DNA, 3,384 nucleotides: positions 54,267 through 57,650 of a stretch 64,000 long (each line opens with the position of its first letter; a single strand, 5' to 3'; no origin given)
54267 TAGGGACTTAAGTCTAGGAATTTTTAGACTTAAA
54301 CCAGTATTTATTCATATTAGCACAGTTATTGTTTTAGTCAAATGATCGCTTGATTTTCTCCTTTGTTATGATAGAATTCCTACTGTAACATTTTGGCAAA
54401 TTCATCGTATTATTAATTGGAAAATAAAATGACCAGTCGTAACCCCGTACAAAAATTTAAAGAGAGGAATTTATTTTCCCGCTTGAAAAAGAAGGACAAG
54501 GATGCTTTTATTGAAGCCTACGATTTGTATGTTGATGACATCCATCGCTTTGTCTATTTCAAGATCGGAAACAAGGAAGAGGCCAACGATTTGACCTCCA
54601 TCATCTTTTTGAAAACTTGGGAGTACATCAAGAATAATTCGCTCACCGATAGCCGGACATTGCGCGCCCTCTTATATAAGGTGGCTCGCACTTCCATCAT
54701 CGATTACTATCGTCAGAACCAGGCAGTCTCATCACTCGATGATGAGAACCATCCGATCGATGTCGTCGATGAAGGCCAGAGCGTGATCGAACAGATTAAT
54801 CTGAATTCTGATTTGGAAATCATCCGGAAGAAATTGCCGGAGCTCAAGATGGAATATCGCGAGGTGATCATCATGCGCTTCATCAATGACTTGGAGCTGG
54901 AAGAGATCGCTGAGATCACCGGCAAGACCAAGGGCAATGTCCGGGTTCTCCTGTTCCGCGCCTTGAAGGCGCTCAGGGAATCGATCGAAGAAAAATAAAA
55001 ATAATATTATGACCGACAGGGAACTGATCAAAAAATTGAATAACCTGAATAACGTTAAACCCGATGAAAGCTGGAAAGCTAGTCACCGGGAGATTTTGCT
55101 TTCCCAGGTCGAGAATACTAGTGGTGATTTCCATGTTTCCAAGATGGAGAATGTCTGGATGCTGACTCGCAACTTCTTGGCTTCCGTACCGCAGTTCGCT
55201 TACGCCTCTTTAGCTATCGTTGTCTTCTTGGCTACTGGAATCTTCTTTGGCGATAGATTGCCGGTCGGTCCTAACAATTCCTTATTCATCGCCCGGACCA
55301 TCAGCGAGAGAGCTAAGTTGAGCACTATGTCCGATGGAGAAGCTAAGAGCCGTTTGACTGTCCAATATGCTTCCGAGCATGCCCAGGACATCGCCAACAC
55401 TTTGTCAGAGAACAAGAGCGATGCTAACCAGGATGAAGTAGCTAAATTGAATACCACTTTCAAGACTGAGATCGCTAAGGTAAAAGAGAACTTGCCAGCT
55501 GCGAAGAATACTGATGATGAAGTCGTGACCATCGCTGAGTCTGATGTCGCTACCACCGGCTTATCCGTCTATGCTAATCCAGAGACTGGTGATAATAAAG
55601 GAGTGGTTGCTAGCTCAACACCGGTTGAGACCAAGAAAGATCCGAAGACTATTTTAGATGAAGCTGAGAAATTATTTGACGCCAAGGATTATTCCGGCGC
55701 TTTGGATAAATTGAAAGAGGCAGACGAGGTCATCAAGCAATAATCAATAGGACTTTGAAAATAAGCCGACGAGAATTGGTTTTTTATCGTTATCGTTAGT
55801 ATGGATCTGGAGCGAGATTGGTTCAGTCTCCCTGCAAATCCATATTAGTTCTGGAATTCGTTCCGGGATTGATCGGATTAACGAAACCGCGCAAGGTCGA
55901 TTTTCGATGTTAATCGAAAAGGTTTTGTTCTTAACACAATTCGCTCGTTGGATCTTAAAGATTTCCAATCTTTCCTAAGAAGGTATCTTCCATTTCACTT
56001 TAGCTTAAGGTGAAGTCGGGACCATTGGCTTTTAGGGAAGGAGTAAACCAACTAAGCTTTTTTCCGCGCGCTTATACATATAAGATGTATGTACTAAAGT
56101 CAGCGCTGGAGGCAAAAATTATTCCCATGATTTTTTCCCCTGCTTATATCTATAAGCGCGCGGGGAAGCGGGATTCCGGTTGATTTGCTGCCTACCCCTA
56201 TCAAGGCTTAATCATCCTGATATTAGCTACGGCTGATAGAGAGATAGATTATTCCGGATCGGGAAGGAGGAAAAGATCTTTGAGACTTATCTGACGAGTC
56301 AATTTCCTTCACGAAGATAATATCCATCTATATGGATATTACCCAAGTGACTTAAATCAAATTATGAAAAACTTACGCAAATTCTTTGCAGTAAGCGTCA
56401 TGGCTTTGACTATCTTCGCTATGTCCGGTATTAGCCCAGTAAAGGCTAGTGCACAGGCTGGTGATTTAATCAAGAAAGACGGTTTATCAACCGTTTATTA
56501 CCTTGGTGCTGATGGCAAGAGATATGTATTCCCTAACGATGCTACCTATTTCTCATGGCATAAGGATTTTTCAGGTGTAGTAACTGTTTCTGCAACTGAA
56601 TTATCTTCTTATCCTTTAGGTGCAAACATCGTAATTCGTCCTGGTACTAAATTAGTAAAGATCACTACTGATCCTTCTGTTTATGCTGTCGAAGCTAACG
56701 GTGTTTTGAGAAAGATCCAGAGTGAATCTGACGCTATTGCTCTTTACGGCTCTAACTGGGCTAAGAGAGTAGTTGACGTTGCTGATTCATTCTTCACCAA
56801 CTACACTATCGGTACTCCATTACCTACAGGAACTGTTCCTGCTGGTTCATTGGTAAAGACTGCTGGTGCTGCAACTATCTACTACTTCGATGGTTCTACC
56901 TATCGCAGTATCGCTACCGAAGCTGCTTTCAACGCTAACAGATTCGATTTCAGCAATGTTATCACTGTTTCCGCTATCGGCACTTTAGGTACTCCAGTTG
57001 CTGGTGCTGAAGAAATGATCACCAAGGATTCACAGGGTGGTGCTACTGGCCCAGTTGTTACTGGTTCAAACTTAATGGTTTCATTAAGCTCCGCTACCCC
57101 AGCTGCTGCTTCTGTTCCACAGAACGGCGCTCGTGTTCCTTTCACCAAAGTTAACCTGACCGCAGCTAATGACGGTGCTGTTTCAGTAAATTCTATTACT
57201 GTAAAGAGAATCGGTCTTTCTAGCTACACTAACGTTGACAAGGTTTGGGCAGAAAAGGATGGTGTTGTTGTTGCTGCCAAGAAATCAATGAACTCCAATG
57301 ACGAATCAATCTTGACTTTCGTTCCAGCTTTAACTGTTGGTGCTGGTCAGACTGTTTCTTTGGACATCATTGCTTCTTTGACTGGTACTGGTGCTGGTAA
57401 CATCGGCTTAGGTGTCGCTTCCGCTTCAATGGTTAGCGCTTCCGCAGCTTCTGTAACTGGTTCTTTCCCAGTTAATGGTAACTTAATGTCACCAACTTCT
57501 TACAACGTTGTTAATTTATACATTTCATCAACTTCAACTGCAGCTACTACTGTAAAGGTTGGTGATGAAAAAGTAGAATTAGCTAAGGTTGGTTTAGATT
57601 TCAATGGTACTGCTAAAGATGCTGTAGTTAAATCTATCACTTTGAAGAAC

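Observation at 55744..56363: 620-bp hairpin-dense, ORF-free region between the sigma/anti-sigma pair and the giant surface-protein gene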

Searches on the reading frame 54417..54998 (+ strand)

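Call 10: search_protein_families(library=pfam, proteins=[window:54417-54998:+], max_evalue=0.01)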
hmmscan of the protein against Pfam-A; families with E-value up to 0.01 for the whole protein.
window:54417-54998:+ (193 aa): 3 families
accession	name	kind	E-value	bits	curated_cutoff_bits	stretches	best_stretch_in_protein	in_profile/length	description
PF08281.18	Sigma70_r4_2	-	4.6e-14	52.2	25.7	1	134-186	2-54/54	Sigma-70, region 4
PF04545.22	Sigma70_r4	-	2.9e-11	43.1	24.1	1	142-188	4-50/50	Sigma-70, region 4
PF04542.20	Sigma70_r2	-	1.6e-09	37.8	24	1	35-102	2-69/71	Sigma-70 region 2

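Call 58: search_protein_families(library=ncbifam, proteins=[window:54417-54998:+], max_evalue=0.1)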
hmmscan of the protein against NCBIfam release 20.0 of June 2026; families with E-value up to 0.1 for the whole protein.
window:54417-54998:+ (193 aa): 97 families (the best 25 are shown)
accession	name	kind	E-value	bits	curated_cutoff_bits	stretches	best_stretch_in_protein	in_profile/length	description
TIGR02952.1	Sig70_famx2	equivalog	1.8e-32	112.6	206.45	1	21-188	3-168/170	ECF subfamily RNA polymerase sigma factor, BldN family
NF058625.1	sigma_PG0214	equivalog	6.9e-23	81.2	130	1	31-192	6-163/170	GFO_1088 family ECF-type sigma factor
TIGR02937.1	sigma70-ECF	superfamily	7.7e-23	80.9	42.9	1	29-189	1-164/165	sigma-70 family RNA polymerase sigma factor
TIGR02950.1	SigM_subfam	subfamily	3.7e-21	75.6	147.95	1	33-190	4-158/159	RNA polymerase sigma factor, SigM family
NF007223.0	PRK09641.1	equivalog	2.6e-20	73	209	1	19-192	8-186/187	RNA polymerase sigma factor SigW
TIGR02948.1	SigW_bacill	equivalog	1.9e-19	70.4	243.1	1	19-191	8-185/187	RNA polymerase sigma factor SigW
TIGR02985.1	Sig70_bacteroi1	subfamily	3.9e-19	69.4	126.4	1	30-190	2-162/162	RNA polymerase sigma-70 factor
NF009166.1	PRK12513.1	equivalog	9.1e-19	67.9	206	1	16-192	9-188/193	RNA polymerase sigma factor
NF007220.0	PRK09639.1-5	equivalog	1.8e-18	66.9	260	1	29-192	3-166/181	RNA polymerase sigma factor SigX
NF053879.1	RNAPolSigSigVBac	equivalog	4.5e-18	65.4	190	1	30-192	5-157/160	RNA polymerase sigma factor SigV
NF009171.0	PRK12518.1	equivalog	5.8e-18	65.4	208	1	11-192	9-186/191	RNA polymerase sigma factor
NF007226.0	PRK09644.1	equivalog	1.1e-17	64.6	199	1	33-191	5-158/166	RNA polymerase sigma factor SigM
NF006930.0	PRK09415.1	subfamily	1.5e-16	60.8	198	1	26-192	12-177/179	RNA polymerase factor sigma C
TIGR02959.1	SigZ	equivalog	2.7e-16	59.9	168.65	1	36-191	2-149/170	RNA polymerase sigma factor SigZ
NF009170.0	PRK12517.1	subfamily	4e-16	59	197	1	17-192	12-178/188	RNA polymerase sigma factor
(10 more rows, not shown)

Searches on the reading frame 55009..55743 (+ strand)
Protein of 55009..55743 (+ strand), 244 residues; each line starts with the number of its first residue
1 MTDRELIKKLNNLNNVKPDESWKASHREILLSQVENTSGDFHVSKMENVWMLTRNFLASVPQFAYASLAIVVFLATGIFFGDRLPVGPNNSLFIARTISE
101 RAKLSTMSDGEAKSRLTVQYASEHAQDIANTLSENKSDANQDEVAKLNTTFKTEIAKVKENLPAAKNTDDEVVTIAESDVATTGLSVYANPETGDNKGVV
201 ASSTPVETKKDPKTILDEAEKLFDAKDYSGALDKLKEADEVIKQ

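Call 10: search_protein_families(library=pfam, proteins=[window:55009-55743:+], max_evalue=0.01)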
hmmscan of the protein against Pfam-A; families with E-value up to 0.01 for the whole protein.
window:55009-55743:+ (244 aa): 1 family
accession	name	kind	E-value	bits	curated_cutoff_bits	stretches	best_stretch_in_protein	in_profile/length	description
PF18915.5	DUF5667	-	0.0073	17.1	27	1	88-177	4-93/99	Domain of unknown function (DUF5667)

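Call 12: find_encoding_contigs(protein=window:55009-55743:+, flank=3000, max_places=10)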
Protein window:55009-55743:+ (244 aa): 2 contigs read that carry it; 1 place shown.
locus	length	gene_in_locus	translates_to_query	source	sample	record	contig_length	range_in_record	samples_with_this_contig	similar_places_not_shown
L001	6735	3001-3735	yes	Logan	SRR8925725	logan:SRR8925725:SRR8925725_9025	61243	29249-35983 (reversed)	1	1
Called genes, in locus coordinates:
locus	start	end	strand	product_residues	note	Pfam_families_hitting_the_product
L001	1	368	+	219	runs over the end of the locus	PF13529:Peptidase_C39_2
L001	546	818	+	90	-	PF00216:Bac_DNA_binding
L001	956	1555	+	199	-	-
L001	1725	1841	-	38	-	-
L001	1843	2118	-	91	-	PF12728:HTH_17 (weak)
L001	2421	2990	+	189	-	PF04542:Sigma70_r2, PF08281:Sigma70_r4_2, PF04545:Sigma70_r4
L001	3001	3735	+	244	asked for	-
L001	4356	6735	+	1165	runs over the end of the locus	-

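Call 58: search_protein_families(library=ncbifam, proteins=[window:55009-55743:+], max_evalue=0.1)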
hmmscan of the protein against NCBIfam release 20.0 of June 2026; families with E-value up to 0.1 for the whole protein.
window:55009-55743:+ (244 aa): 1 family
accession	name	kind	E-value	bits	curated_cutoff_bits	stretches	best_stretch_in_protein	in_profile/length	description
NF050013.1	HpsJ_like_A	equivalog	0.007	16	140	1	71-168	78-179/217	HpsJ-like protein, cyanoexosortase A-associated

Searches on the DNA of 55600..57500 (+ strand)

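Call 4: search_rna_families(source=window, start=55600, end=56500, threshold=evalue, max_evalue=10, show_alignments=3)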
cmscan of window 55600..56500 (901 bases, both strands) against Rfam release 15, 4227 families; matches with E-value up to 10: 3.
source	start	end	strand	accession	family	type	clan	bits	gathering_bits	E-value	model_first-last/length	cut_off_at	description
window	56311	56374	-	RF04319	BTncRNA_FopS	Gene; sRNA;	-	17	56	8.4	1-71/71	no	Bacteroidetes FopS (family of paralogous sRNAs)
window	55640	55689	+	RF01611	ceN108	Gene; snRNA; snoRNA; CD-box;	-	14.4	50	8.7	1-70/70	no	Caenorhabditis snoRNA ceN108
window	56198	56279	-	RF02174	SMAD5-AS1_2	Gene; lncRNA;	-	12.9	50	1.5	1-129/129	no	SMAD5 antisense RNA 1 conserved region 2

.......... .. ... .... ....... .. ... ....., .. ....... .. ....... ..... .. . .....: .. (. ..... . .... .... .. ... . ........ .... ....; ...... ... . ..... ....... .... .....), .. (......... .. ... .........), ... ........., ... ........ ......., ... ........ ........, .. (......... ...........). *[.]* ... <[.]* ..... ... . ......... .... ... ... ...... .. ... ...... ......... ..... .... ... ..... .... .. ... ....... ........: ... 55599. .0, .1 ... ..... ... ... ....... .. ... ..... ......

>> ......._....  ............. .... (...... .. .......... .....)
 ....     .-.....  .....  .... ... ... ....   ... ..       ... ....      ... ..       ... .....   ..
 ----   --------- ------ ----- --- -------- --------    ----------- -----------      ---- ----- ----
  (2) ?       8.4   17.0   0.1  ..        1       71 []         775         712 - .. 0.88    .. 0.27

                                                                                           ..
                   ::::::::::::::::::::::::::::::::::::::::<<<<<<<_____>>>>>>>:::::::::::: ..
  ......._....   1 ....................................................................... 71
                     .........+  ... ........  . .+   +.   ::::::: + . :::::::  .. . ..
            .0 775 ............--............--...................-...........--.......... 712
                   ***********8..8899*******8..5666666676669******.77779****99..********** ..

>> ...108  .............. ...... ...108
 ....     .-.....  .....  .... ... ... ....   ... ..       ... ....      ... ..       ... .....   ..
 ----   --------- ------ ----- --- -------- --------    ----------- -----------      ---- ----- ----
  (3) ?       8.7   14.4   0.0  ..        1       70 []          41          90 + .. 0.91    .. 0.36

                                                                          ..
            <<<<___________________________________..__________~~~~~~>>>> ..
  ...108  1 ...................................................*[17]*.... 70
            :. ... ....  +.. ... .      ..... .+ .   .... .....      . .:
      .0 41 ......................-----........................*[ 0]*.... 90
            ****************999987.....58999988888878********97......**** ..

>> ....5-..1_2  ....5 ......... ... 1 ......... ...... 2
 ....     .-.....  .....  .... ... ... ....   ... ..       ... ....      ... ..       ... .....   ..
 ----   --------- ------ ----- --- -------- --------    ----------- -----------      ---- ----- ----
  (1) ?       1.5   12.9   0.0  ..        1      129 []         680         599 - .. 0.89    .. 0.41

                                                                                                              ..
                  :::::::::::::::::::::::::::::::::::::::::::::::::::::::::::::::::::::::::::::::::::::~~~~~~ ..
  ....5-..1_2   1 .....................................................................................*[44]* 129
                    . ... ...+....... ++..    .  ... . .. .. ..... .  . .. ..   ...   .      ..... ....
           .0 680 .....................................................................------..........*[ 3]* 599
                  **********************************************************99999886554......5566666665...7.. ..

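Call 32: search_rna_families(sources=[L003, L011, L016, L028, L031, L033, L020, L025, L018], threshold=evalue, max_evalue=1)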
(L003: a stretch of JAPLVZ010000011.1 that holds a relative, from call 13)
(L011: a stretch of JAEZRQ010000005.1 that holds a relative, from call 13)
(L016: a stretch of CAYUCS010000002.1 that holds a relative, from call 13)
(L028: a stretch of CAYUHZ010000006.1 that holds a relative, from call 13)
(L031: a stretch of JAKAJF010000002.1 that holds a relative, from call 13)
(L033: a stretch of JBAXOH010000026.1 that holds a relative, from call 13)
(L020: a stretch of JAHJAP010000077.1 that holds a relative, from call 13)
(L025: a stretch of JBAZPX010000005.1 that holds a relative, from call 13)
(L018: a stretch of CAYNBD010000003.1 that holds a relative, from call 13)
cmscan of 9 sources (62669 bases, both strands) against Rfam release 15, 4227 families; matches with E-value up to 1: 6.
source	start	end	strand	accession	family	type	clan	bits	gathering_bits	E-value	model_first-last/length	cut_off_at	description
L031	6503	6575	+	RF01772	rnk_pseudo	Cis-reg; leader;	-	38.7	55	0.0055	1-108/108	no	Pseudomonas rnk leader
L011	6576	6665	+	RF01859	Phe_leader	Cis-reg; leader;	-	33.2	55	0.11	1-125/125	no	Phenylalanine leader peptide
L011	6625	6806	+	RF01808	MicX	Gene; sRNA;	-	31.9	75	0.0032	1-194/194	no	MicX Vibrio cholerae sRNA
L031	531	584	+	RF03514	mir-6128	Gene; miRNA;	-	29.2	92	0.55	1-64/64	no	mir-6128 microRNA precursor family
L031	6512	6572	+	RF01859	Phe_leader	Cis-reg; leader;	-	29.2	55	0.89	1-125/125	no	Phenylalanine leader peptide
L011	6571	6665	+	RF00106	RNAI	Gene; antisense;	-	28.6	47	0.29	1-102/102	no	RNAI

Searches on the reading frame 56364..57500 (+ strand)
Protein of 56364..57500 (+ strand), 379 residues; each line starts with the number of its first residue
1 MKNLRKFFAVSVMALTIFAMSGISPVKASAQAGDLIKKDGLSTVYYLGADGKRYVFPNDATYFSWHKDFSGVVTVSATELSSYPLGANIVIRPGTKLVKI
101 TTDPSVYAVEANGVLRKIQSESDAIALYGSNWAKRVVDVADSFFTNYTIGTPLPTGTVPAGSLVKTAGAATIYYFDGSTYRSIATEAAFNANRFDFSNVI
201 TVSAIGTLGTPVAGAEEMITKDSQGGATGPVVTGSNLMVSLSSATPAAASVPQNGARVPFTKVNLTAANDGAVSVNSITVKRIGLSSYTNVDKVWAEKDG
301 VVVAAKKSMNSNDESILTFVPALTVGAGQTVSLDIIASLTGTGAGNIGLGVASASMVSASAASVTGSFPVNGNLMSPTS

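Call 13: find_related_loci(query=window:56364-57500:+, collection=genome_contigs, flank=3000)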
Query window:56364-57500:+ (379 aa) in genome_contigs; peptide patterns used: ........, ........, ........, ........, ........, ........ (x = any residue, [..] = any of these).
131 stretches matched a pattern; 40 encode a relative of the query (tblastn E <= 1e-3); 40 distinct loci.
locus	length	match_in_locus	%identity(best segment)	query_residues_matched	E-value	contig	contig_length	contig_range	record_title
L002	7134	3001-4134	72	1-379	3e-170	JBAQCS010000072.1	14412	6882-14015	MAG: Patescibacteria group bacterium isolate MFD12010_ilm_asm_bin15 k127_37133, whole genome shotgun sequence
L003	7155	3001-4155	67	1-379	1e-165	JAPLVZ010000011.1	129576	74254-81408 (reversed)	MAG: Candidatus Falkowbacteria bacterium isolate LacPavin_0419_WC90_MAG_43_11 LacPavin_0419_WC90_scaffold_711295, whole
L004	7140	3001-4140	70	1-379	3e-163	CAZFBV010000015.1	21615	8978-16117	MAG TPA_asm: uncultured Gammaproteobacteria bacterium isolate SRP170004_co1_568 genome assembly, contig: NODE_3692_lengt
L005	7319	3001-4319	72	1-379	1e-162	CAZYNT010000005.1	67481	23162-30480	MAG TPA_asm: uncultured Gammaproteobacteria bacterium isolate SRP263991_co4_298 genome assembly, contig: NODE_311_length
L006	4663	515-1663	68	1-379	5e-162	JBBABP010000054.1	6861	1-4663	MAG: Candidatus Absconditabacterales bacterium isolate SO_2017_LW1_24 NODE_11236_length_6861_cov_1.850312_LW64-88_2017,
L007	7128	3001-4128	62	1-376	2e-149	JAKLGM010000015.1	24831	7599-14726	MAG: Patescibacteria group bacterium isolate RA.bin4 RA.bin4_15, whole genome shotgun sequence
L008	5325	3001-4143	64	1-376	4e-150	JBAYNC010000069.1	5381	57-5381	MAG: Patescibacteria group bacterium isolate SO_2016_LW1_55 scaffold24973_LW64-88_2016, whole genome shotgun sequence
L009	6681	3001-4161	62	1-379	3e-142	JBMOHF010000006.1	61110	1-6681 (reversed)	MAG: Patescibacteria group bacterium isolate Deming_bin.338 contig763, whole genome shotgun sequence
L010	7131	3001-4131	61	1-376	3e-137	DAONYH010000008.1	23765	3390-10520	MAG TPA_asm: bacterium isolate AMR_MDS_4127 NODE_2783_length_23765_cov_11.383720, whole genome shotgun sequence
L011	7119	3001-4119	59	1-376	9e-135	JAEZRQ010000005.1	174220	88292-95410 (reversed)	MAG: Candidatus Parcubacteria bacterium isolate OH_PDB_195 k127_1614948, whole genome shotgun sequence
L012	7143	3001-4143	62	1-377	6e-134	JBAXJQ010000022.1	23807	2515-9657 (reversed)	MAG: Candidatus Falkowbacteria bacterium isolate ELA379 MAG379_22, whole genome shotgun sequence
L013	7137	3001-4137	57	1-379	9e-131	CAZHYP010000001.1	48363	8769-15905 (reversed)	MAG TPA_asm: uncultured Gammaproteobacteria bacterium isolate SRP192927_co4_803 genome assembly, contig: NODE_920_length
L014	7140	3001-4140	57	1-379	2e-128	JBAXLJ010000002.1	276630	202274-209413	MAG: Candidatus Falkowbacteria bacterium isolate ELA424 MAG424_2, whole genome shotgun sequence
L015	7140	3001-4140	55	1-376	7e-114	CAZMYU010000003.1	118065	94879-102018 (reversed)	MAG TPA_asm: uncultured Gammaproteobacteria bacterium isolate binchicken_co154_8 genome assembly, contig: NODE_99_length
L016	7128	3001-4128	58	1-377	7e-130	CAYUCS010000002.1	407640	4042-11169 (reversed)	MAG TPA_asm: uncultured Gammaproteobacteria bacterium isolate binchicken_co269_189 genome assembly, contig: NODE_13_leng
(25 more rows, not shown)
